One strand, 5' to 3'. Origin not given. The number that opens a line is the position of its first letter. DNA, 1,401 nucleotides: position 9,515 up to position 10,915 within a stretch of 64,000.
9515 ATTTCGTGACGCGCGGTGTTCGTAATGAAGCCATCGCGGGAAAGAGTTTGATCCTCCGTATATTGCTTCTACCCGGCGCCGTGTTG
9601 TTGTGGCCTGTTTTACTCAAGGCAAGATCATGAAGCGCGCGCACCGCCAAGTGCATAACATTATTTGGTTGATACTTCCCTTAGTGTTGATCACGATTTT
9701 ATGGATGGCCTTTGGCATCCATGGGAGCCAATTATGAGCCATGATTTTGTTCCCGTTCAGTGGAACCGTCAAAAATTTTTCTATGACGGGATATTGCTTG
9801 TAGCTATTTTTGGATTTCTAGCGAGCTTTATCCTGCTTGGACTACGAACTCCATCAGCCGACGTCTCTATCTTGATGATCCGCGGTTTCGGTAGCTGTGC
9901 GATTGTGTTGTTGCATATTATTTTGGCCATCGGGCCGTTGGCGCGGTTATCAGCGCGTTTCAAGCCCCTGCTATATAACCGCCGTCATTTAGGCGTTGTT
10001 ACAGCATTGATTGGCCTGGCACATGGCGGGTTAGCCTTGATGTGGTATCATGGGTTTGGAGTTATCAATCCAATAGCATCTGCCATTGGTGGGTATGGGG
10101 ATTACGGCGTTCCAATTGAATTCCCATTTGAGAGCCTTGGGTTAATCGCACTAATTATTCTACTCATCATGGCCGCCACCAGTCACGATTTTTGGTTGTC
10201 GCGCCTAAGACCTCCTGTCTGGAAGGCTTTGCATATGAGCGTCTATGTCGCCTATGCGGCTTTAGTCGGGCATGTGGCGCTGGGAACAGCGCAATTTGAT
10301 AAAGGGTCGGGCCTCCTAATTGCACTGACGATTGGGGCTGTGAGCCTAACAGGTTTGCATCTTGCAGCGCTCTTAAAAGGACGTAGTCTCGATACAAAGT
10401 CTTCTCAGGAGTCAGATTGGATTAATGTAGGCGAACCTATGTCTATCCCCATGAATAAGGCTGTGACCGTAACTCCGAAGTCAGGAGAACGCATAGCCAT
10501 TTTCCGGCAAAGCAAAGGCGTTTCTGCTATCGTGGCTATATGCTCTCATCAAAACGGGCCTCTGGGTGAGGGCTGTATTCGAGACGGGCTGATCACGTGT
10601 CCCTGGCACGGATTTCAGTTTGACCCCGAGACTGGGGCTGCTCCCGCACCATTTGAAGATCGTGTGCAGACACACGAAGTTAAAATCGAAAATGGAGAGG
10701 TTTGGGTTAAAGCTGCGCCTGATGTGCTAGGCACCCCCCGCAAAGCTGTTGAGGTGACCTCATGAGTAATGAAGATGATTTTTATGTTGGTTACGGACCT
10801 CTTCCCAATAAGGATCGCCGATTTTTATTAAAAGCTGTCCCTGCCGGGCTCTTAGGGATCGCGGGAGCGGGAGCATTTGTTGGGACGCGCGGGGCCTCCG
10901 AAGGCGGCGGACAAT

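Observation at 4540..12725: Operon of three consecutive Rieske-domain fusion proteins (Rieske-TPP enzyme, Rieske-glutamate-synthase FMN domain, cytochrome-b-like domain-Rieske) under a divergent ECF sigma/anti-sigma pair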

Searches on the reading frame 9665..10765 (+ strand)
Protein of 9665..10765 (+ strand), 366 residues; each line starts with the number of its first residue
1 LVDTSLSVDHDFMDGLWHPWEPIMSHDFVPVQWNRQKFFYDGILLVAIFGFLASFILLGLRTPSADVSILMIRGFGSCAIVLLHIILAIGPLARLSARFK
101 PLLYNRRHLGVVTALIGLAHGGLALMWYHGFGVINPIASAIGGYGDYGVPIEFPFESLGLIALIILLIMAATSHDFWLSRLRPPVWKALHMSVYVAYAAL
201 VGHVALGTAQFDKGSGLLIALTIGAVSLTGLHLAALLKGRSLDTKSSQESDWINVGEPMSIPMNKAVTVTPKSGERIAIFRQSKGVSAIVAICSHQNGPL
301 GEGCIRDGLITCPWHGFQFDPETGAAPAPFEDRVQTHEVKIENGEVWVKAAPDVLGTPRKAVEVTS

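Call 3: search_protein_families(library=pfam, proteins=[window:9665-10765:+], max_evalue=0.01)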
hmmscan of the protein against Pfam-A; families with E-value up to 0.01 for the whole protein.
window:9665-10765:+ (366 aa): 3 families
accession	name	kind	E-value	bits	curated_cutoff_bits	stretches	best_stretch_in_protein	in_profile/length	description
PF00355.32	Rieske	-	1.3e-13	51.1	20.3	1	252-331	2-81/88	Rieske [2Fe-2S] domain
PF01794.25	Ferric_reduct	-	2.6e-12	47.3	28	1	76-200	2-120/121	Ferric reductase like transmembrane component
PF13806.12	Rieske_2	-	3.6e-09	36.9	27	1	251-349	1-104/104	Rieske-like [2Fe-2S] domain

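Call 4: search_protein_families(library=ncbifam, proteins=[window:9665-10765:+], max_evalue=0.01)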
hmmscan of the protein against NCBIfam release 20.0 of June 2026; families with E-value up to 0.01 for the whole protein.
window:9665-10765:+ (366 aa): 9 families
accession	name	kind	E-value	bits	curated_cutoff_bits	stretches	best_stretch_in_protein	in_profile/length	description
NF007422.0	PRK09965.1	equivalog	2.3e-15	56.6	113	1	254-350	5-100/106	bifunctional 3-phenylpropionate/cinnamic acid dioxygenase ferredoxin subunit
NF041683.1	ant_diox_AndAb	equivalog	7.7e-14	51.7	150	1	252-349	2-99/100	anthranilate 1,2-dioxygenase ferredoxin subunit AndAb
TIGR02378.1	nirD_assim_sml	equivalog_domain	6.4e-12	45.5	74.65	1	252-349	2-104/105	nitrite reductase small subunit NirD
NF042948.2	3PPDioc_HcaC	equivalog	3.5e-10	40.1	150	1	261-350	12-102/105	3-phenylpropionate/cinnamic acid dioxygenase ferredoxin subunit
TIGR02377.1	MocE_fam_FeS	subfamily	2e-08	34.2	136.15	1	268-349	17-100/101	MocE family 2Fe-2S type ferredoxin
NF040998.1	MamZ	equivalog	3.4e-06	25.8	650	1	153-223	540-609/633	magnetosome biogenesis transporter MamZ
NF003831.1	PRK05419.1-2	equivalog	3.7e-06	26.6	130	1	44-197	21-157/212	protein-methionine-sulfoxide reductase heme-binding subunit MsrQ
NF052579.1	BetMthstMoxSdmAMthl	equivalog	3.8e-05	22.8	600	1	274-320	39-86/351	4beta-methylsterol monooxygenase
NF041174.1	SDX_Thmprot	equivalog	0.003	17.7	170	1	265-326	15-76/109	sulredoxin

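Call 6: find_related_loci(query=window:9665-10765:+, collection=genome_contigs, flank=10000)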
Query window:9665-10765:+ (366 aa) in genome_contigs; peptide patterns used: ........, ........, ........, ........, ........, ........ (x = any residue, [..] = any of these).
473 stretches matched a pattern; 445 encode a relative of the query (tblastn E <= 1e-3); the best 80 are kept; 80 distinct loci.
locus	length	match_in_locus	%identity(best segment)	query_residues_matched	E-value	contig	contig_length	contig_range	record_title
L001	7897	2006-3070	83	12-366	0e+0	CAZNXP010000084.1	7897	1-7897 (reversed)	MAG TPA_asm: uncultured Algimonas sp. isolate SRP114822_co2_56 genome assembly, contig: NODE_6504_length_7897_cov_56.093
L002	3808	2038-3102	82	12-366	0e+0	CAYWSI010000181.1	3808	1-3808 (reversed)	MAG TPA_asm: uncultured Algimonas sp. isolate SRP114822_co2_53 genome assembly, contig: NODE_13942_length_3808_cov_56.00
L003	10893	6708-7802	76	1-365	0e+0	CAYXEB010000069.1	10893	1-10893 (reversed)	MAG TPA_asm: uncultured Hellea sp. isolate binchicken_co258_125 genome assembly, contig: NODE_4238_length_10893_cov_24.0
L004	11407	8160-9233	75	9-366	0e+0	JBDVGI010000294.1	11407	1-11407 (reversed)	MAG: Litorimonas sp. isolate AQ.64.F.B3_146_5 AQ_64_F_B3_146_5_000000000294, whole genome shotgun sequence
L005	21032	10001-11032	79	23-366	0e+0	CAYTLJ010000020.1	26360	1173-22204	MAG TPA_asm: uncultured Algimonas sp. isolate SRP114822_co2_7 genome assembly, contig: NODE_1550_length_26360_cov_128.01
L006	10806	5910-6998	77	4-366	0e+0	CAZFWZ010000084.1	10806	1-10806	MAG TPA_asm: uncultured Caulobacterales bacterium isolate binchicken_co258_155 genome assembly, contig: NODE_4296_length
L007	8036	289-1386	74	1-366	1e-176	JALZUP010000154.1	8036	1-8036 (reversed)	MAG: Robiginitomaculum sp. isolate g2_MAG_00002 g2_MAG_00002_000000000154, whole genome shotgun sequence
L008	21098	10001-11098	69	1-366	4e-172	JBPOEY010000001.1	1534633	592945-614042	MAG: Litorimonas sp. isolate MAG_58 MAG_58_1, whole genome shotgun sequence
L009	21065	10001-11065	73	7-366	6e-171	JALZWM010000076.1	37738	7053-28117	MAG: Hellea sp. isolate g4_MAG_00001 g4_MAG_00001_000000000076, whole genome shotgun sequence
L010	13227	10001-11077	69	12-366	1e-170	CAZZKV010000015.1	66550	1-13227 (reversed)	MAG TPA_asm: uncultured Caulobacterales bacterium isolate binchicken_co385_1 genome assembly, contig: NODE_165_length_66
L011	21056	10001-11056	70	14-365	2e-167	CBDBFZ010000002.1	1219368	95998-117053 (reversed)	MAG: Litorimonas sp. isolate 1dc8ac3d-1b27-4000-b3a9-376a4185d81b genome assembly, contig: contig_2, whole genome shotgu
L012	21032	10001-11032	72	23-366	3e-162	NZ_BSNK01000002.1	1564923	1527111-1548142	Algimonas ampicilliniresistens strain NBRC 108219 sequence2, whole genome shotgun sequence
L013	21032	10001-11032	80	23-366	0e+0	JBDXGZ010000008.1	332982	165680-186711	MAG: Maricaulaceae bacterium isolate CB.55.F.D4_76_43 CB_55_F_D4_76_43_000000000008, whole genome shotgun sequence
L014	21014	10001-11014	52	24-357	8e-112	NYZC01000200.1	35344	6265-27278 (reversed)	MAG: Phycisphaeraceae bacterium isolate ARS65 MHASMcontig_421194, whole genome shotgun sequence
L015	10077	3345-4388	52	24-363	3e-106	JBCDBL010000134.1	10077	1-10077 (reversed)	MAG: Pseudomonadota bacterium isolate P01_F01_bin.82 k141_796292_length_10077_cov_16.2672, whole genome shotgun sequence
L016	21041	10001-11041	49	24-366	7e-106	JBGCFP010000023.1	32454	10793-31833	MAG: Gammaproteobacteria bacterium isolate SGMAG-18 contig23, whole genome shotgun sequence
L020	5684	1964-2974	48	24-357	3e-103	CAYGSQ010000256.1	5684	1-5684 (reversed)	MAG TPA_asm: uncultured Gammaproteobacteria bacterium isolate ERP117304_co3_192 genome assembly, contig: NODE_20629_leng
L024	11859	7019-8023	51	24-357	4e-102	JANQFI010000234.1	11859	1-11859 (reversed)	MAG: Chromatiaceae bacterium isolate PL23a_bin.8 k99_3032916, whole genome shotgun sequence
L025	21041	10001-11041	48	24-366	7e-102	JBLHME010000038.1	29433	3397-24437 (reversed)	MAG: Cryomorphaceae bacterium isolate 3300057242_91 Ga0535639_0000989, whole genome shotgun sequence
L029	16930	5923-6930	52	24-358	7e-102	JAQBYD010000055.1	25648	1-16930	MAG: Verrucomicrobia bacterium isolate casp150-mb.303 NODE_5094_length_25648_cov_0.425809, whole genome shotgun sequence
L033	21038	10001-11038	48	24-365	3e-101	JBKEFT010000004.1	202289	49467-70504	MAG: Arenicella sp. isolate 3300055727_18 Ga0535687_0000016, whole genome shotgun sequence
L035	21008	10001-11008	49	24-357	2e-100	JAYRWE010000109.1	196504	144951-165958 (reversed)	MAG: bacterium isolate NJ_NJASGE3bin.37 k141_1368360, whole genome shotgun sequence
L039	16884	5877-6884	49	24-357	5e-100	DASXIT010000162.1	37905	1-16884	MAG TPA_asm: Candidatus Acidoferrum sp. isolate SMAG_U5228 k141_3417328, whole genome shotgun sequence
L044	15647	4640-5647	49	24-357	1e-99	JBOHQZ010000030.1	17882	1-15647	MAG: bacterium isolate SD8033_maxbin2.bin.2_sub NODE_504_length_17882_cov_2.968234, whole genome shotgun sequence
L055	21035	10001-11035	47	24-364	2e-98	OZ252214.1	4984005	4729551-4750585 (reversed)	MAG: Cellvibrionaceae bacterium isolate 55a8bffa-a2ad-4596-9e63-39a54d4c2177 genome assembly, chromosome: 1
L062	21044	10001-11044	46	24-366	2e-97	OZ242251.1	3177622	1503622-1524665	MAG: uncultured Pseudohongiella sp. isolate ca7fb8ba-58fd-4041-b031-7a9119b957be genome assembly, chromosome: 1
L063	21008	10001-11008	47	24-357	2e-97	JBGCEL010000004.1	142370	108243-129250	MAG: Gammaproteobacteria bacterium isolate SGMAG-48 contig4, whole genome shotgun sequence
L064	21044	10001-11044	49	21-364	1e-97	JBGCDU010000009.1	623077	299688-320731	MAG: Congregibacter sp. isolate SGMAG-65 contig9, whole genome shotgun sequence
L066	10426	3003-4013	49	31-358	4e-97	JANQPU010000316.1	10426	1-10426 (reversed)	MAG: Acaryochloris sp. IP29b_bin.176 k99_885747, whole genome shotgun sequence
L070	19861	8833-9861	48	17-357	6e-97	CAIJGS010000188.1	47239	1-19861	MAG: uncultured Verrucomicrobia subdivision 3 bacterium isolate Umea2p1_bin-1422 genome assembly, contig: bin-1422:188/3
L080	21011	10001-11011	48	24-357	6e-96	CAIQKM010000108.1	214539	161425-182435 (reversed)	MAG: uncultured Verrucomicrobia subdivision 3 bacterium isolate AM-2014-D2_bin-264 genome assembly, contig: bin-264:108/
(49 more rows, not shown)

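Call 9: search_protein_families(library=pfam, proteins=[L035:9099-9359:+, L020:941-1513:+, L029:7807-8619:+, L020:1517-1957:+, L016:13979-16531:+, L080:14207-14743:+, L063:5375-7189:-, L063:12613-13380:+, L039:4794-5519:+, L066:4814-5803:+], max_evalue=0.01)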
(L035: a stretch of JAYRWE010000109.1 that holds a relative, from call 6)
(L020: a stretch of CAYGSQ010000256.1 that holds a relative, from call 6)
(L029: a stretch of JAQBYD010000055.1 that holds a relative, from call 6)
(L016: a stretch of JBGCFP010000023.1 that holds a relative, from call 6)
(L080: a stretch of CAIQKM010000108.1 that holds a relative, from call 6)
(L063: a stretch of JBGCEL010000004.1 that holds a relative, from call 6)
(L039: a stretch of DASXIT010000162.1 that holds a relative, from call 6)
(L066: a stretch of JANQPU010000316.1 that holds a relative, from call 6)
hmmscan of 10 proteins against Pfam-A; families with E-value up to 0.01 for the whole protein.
L035:9099-9359:+ (86 aa): 0 families

L020:941-1513:+ (190 aa): 0 families

L029:7807-8619:+ (270 aa): 1 family
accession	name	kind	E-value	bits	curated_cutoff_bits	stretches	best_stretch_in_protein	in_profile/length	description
PF13444.12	Acetyltransf_5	-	2.8e-30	105.4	22.4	1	46-149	1-102/102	Acetyltransferase (GNAT) domain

L020:1517-1957:+ (146 aa): 2 families
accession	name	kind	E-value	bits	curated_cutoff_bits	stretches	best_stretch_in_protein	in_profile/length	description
PF13564.11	DoxX_2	-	0.0022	18.5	26.3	1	54-100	33-84/103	DoxX-like family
PF07291.16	MauE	-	0.0028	18.4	27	1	6-94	5-84/128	Methylamine utilisation protein MauE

L016:13979-16531:+ (850 aa): 5 families
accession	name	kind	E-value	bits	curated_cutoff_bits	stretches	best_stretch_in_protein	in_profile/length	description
PF00561.26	Abhydrolase_1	-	5.5e-26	92.2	25.8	1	65-162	1-102/245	alpha/beta hydrolase fold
PF09335.16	VTT_dom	-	5.1e-16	59.7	33.9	1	348-462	5-120/123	VTT domain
PF12697.13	Abhydrolase_6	-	1.8e-11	45.6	26.3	1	67-278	1-214/217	Alpha/beta hydrolase family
PF12146.15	Hydrolase_4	-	2.1e-07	30.9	27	1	64-162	4-109/239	Serine aminopeptidase, S33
PF08443.16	RimK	-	0.00052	20.1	21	1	584-652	13-81/188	RimK-like ATP-grasp domain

L080:14207-14743:+ (178 aa): 2 families
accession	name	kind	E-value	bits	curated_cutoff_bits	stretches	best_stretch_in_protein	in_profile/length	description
PF12867.12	DinB_2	-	0.00062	20.7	24.8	1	23-146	12-128/128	DinB superfamily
PF05163.17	DinB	-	0.0033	17.8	23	1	21-149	20-141/165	DinB family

L063:5375-7189:- (604 aa): 13 families
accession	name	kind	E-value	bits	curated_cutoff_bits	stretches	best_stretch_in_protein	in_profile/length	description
PF00158.32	Sigma54_activat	-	4e-70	235.3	20.2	1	280-446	1-167/168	Sigma-54 interaction domain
PF14532.12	Sigma54_activ_2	-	2.2e-22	80.2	25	1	281-451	1-138/138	Sigma-54 interaction domain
PF25601.1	AAA_lid_14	-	3.4e-18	65.7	27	1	452-519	1-68/87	AAA+ ATPase lid domain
PF13426.13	PAS_9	-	1e-17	64.7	27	2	139-238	6-103/103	PAS domain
PF08448.16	PAS_4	-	1.1e-13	51.8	23.1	1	133-240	4-109/110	PAS fold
PF00989.32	PAS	-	3.1e-10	40.5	22.6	1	125-231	2-108/113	PAS fold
PF08447.18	PAS_3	-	7.7e-09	36.2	25.6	1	147-229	2-85/89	PAS fold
PF07728.20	AAA_5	-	8.1e-08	32.8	22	1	304-423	2-124/139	AAA domain (dynein-related subfamily)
PF02954.25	HTH_8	-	7.6e-06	26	22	1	545-586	2-40/42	Bacterial regulatory protein, Fis family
PF00004.35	AAA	-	2.4e-05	25.2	21.2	1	304-435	1-125/131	ATPase family associated with various cellular activities (AAA)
PF13188.13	PAS_8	-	0.00011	22.4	21.8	0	124-173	1-47/65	PAS domain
PF01078.27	Mg_chelatase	-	0.00019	21.4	20.3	1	300-422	21-158/207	Magnesium chelatase, subunit ChlI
PF13191.12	AAA_16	-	0.0002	22.4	32.6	1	280-340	2-63/167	AAA ATPase domain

L063:12613-13380:+ (255 aa): 1 family
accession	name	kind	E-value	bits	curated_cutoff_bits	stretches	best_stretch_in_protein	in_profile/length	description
PF01553.26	Acyltransferase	-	5.7e-19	68.7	23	1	70-174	11-121/132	Acyltransferase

L039:4794-5519:+ (241 aa): 8 families
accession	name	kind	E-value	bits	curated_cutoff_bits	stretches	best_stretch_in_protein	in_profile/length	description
PF00106.31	adh_short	-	4.8e-36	124.5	26.6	1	16-197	1-188/195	short chain dehydrogenase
PF13561.12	adh_short_C2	-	7.1e-34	117.9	27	1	22-236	1-231/236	Enoyl-(Acyl carrier protein) reductase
PF01370.27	Epimerase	-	8.3e-08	32.4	20.9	1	18-104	1-81/240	NAD dependent epimerase/dehydratase family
PF13460.12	NAD_binding_10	-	2e-05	25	27.2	1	22-222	1-181/184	NAD(P)H-binding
PF08659.16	KR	-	0.00035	21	22.6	1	18-130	3-124/180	KR domain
PF05368.20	NmrA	-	0.0006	19.9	27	0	15-78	2-69/298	NmrA-like family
PF23441.1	SDR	-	0.00065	19.6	27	1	46-193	50-196/258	SDR-like rossmann domain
PF04321.23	RmlD_sub_bind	-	0.0052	16.3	27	1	18-78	3-49/287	RmlD substrate binding domain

L066:4814-5803:+ (329 aa): 2 families
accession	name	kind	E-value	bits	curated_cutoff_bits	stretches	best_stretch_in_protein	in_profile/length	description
PF00892.27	EamA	-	9.2e-27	94.4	28.2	2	166-304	2-134/135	EamA-like transporter family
PF03151.22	TPT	-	0.0019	18.1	30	0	31-264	17-243/291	Triose-phosphate Transporter family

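Call 13: search_protein_families(library=pfam, proteins=[L044:6799-7899:+, L033:13839-14801:+, L033:16046-16705:+, L064:14296-14757:+, L029:9871-10668:+, L039:7762-8571:+, L024:9862-10995:+, L016:4121-5116:+, L044:11486-12817:+], max_evalue=0.01)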
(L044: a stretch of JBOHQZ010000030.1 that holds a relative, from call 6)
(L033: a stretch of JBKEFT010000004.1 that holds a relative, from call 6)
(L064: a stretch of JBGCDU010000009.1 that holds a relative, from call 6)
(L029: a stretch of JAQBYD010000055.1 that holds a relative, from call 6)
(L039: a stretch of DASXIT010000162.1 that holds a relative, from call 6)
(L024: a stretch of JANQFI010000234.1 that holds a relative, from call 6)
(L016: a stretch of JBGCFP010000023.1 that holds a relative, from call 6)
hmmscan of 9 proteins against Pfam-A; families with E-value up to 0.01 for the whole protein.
L044:6799-7899:+ (366 aa): 3 families
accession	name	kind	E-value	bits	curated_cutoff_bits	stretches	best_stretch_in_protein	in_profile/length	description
PF00355.32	Rieske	-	1.5e-14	54.1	20.3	1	5-77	1-73/88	Rieske [2Fe-2S] domain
PF03358.20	FMN_red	-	2.2e-09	37.5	24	1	148-294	13-139/152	NADPH-dependent FMN reductase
PF22543.2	Rieske_4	-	2e-05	25.2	28.4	1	29-78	23-76/119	Soluble Rieske-type ferredoxin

L033:13839-14801:+ (320 aa): 3 families
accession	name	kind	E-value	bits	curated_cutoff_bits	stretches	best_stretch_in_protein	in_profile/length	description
PF00520.37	Ion_trans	-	3.9e-35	121.6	25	1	26-249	2-236/241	Ion transport protein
PF07885.22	Ion_trans_2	-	9.3e-16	57.9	22.5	1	169-246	3-77/79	Ion channel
PF06749.17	DUF1218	-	0.0068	17.3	25.3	0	28-91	2-67/95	Protein of unknown function (DUF1218)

L033:16046-16705:+ (219 aa): 2 families
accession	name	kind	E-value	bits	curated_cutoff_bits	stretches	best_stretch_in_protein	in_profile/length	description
PF01852.25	START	-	1.2e-10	41.6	22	1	27-188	19-186/207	START domain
PF03364.25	Polyketide_cyc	-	0.0095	16.6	23.4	0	68-187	10-113/126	Polyketide cyclase / dehydrase and lipid transport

L064:14296-14757:+ (153 aa): 1 family
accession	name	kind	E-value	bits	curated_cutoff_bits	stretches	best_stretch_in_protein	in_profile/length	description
PF04945.19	YHS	-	0.0002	21.7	30.3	1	47-92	1-46/47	YHS domain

L029:9871-10668:+ (265 aa): 1 family
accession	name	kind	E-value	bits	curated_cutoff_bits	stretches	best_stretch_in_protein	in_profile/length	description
PF05742.17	TANGO2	-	1e-11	45.9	22.6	1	23-142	1-125/257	Transport and Golgi organisation 2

L039:7762-8571:+ (269 aa): 2 families
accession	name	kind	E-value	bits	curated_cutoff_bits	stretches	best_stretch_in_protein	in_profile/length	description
PF06764.17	DUF1223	-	1.2e-59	202.3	30.7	1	44-252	1-200/202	Protein of unknown function (DUF1223)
PF11551.14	Omp28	-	0.0059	16.9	34.9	0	107-267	3-165/171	Outer membrane protein Omp28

L024:9862-10995:+ (377 aa): 3 families
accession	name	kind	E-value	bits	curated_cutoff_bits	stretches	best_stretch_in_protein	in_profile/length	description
PF02955.21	GSH-S_ATP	-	2e-17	63.6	23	1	207-326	46-161/175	Prokaryotic glutathione synthetase, ATP-grasp domain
PF08443.16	RimK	-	3.4e-06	27.2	21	1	232-326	75-165/188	RimK-like ATP-grasp domain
PF14398.11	ATPgrasp_YheCD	-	0.00087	19.1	26.8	0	145-226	25-100/255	YheC/D like ATP-grasp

L016:4121-5116:+ (331 aa): 0 families

L044:11486-12817:+ (443 aa): 5 families
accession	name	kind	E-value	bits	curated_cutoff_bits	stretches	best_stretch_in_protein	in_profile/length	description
PF00266.25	Aminotran_5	-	1.4e-39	136.6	21.5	1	79-399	3-333/371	Aminotransferase class-V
PF01041.23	DegT_DnrJ_EryC1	-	8.9e-10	38.7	19.8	1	111-253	19-150/360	DegT/DnrJ/EryC1/StrS aminotransferase family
PF01053.26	Cys_Met_Meta_PP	-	1.5e-08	34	27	1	114-276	50-200/381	Cys/Met metabolism PLP-dependent enzyme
PF01212.27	Beta_elim_lyase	-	1.1e-06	28.7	27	1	117-305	33-215/288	Beta-eliminating lyase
PF00155.27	Aminotran_1_2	-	1.3e-06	28.4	19.7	1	119-252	45-189/361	Aminotransferase class I and II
